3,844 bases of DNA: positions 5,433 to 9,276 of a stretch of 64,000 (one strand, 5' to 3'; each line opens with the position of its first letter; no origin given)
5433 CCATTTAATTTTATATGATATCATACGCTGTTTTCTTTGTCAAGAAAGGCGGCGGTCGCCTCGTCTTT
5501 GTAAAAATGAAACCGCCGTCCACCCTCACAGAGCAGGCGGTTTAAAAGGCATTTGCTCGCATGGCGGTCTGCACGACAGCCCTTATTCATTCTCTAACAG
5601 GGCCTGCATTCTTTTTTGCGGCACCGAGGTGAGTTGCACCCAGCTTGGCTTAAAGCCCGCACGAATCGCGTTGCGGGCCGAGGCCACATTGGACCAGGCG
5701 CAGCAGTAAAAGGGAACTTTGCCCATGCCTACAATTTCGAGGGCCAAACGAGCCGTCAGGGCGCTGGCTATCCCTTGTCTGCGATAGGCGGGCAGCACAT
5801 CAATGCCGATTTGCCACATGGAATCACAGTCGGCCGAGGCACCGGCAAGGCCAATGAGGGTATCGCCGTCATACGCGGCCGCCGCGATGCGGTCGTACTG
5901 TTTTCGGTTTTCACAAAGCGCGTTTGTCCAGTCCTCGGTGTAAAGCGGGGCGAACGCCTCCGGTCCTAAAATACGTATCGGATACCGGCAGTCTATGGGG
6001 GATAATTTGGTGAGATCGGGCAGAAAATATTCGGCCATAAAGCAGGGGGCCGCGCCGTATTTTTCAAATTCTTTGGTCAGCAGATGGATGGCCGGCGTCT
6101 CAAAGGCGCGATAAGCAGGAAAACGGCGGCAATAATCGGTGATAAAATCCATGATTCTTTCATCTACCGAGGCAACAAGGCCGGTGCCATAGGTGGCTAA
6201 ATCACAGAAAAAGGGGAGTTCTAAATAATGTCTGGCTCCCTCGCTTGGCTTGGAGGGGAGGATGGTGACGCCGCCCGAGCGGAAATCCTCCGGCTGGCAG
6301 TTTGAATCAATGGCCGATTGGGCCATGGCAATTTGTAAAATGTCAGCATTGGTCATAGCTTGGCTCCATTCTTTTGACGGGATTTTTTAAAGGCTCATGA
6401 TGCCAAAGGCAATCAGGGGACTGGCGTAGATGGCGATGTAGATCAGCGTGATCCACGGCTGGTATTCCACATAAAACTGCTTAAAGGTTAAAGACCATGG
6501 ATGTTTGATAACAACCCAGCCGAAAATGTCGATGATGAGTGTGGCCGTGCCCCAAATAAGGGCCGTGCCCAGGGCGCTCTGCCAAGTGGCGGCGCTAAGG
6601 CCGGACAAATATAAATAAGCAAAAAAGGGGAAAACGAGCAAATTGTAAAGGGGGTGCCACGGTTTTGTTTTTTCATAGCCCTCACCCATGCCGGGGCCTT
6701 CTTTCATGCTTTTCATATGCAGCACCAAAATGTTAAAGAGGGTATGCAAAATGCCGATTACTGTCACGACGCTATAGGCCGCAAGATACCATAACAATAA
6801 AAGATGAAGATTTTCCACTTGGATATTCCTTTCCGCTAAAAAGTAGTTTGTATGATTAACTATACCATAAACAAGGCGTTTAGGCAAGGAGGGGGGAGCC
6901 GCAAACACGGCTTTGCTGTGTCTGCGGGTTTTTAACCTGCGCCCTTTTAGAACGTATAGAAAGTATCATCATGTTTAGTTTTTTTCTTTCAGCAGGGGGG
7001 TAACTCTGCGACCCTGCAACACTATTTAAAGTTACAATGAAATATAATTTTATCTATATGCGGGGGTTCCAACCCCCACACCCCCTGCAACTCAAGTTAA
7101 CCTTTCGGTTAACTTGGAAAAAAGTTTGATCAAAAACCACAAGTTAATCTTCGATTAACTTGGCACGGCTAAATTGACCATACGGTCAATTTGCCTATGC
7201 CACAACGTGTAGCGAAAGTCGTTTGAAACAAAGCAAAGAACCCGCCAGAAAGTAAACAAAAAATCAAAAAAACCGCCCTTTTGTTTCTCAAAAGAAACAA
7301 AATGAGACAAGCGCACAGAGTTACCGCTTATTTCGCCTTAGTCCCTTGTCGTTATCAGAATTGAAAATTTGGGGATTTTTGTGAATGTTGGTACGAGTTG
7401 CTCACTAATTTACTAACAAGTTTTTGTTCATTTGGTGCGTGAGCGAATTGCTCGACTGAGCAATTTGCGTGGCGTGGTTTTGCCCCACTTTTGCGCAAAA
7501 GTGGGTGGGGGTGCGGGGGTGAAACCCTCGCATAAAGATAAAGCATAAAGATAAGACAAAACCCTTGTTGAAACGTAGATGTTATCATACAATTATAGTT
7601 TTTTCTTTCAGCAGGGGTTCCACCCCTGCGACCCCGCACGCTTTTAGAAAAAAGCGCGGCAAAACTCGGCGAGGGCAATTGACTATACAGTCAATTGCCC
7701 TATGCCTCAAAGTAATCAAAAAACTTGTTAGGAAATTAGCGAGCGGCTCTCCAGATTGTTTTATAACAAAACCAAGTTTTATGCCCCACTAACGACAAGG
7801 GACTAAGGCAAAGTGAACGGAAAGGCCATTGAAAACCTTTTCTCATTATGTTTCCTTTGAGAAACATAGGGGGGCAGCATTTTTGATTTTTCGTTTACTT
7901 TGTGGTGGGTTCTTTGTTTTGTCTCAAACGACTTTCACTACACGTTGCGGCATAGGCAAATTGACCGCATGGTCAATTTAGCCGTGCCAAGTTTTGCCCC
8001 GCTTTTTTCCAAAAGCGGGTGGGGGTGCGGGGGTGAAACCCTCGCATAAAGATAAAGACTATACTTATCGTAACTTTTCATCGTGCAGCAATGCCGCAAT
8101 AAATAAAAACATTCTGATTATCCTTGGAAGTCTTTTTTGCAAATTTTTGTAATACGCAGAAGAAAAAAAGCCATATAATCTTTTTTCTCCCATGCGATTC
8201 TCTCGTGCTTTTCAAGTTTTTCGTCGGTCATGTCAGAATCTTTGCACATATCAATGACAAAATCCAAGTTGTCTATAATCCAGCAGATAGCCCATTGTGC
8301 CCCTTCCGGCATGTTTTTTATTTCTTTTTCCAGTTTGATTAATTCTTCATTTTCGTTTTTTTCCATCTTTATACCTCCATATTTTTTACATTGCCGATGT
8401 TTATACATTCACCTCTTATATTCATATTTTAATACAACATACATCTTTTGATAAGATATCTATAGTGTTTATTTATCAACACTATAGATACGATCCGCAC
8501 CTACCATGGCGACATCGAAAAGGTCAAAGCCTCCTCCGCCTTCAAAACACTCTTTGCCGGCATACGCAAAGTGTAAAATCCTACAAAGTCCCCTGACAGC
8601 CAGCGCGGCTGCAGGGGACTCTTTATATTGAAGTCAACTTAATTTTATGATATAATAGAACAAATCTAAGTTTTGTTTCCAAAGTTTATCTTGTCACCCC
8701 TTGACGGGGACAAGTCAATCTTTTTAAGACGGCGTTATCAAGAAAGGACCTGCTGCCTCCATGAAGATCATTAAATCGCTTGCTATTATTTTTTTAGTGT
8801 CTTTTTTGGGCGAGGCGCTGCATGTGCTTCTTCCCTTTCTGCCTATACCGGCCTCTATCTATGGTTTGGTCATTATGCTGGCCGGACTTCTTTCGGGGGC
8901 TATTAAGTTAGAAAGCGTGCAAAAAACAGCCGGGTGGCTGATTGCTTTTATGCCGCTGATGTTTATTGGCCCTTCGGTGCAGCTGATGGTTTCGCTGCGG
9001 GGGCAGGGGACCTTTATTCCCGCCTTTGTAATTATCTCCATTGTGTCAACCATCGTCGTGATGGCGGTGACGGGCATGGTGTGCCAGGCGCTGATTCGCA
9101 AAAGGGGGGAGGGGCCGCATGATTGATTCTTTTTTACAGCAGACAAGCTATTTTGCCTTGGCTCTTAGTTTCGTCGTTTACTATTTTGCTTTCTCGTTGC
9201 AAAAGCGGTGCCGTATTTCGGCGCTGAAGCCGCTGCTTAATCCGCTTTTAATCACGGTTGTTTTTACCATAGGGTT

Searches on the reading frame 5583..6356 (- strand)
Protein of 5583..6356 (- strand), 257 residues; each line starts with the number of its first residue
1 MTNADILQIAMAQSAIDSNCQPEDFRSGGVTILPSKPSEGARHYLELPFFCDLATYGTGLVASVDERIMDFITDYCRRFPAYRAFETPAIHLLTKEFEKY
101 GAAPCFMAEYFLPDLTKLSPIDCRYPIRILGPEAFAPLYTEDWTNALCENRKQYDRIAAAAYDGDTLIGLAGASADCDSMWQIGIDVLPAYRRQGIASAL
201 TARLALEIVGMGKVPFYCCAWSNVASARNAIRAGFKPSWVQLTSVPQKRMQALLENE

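Call 76: search_protein_families(library=pfam, proteins=[window:5583-6356:-], max_evalue=0.001)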
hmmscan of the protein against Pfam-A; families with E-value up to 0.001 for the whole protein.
window:5583-6356:- (257 aa): 3 families
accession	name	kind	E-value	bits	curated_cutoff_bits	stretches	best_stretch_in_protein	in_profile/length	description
PF00583.31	Acetyltransf_1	-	3.9e-06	27.6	20.7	1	140-205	17-85/116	Acetyltransferase (GNAT) family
PF12746.13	GNAT_acetyltran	-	7.1e-06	26.3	26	1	125-236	121-235/243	GNAT acetyltransferase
PF13508.13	Acetyltransf_7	-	4e-05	24.3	27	1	160-207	7-55/84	Acetyltransferase (GNAT) domain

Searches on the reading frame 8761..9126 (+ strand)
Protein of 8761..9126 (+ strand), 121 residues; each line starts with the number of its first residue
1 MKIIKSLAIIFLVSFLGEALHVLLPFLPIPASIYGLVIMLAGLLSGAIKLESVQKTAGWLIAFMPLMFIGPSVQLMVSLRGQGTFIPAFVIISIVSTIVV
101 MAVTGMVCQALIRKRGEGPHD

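Call 76: search_protein_families(library=pfam, proteins=[window:8761-9126:+], max_evalue=0.001)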
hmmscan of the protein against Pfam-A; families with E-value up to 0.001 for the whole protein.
window:8761-9126:+ (121 aa): 1 family
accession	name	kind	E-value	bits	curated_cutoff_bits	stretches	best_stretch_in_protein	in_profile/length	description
PF03788.19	LrgA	-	5.2e-22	78.1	28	1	15-107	2-93/94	LrgA family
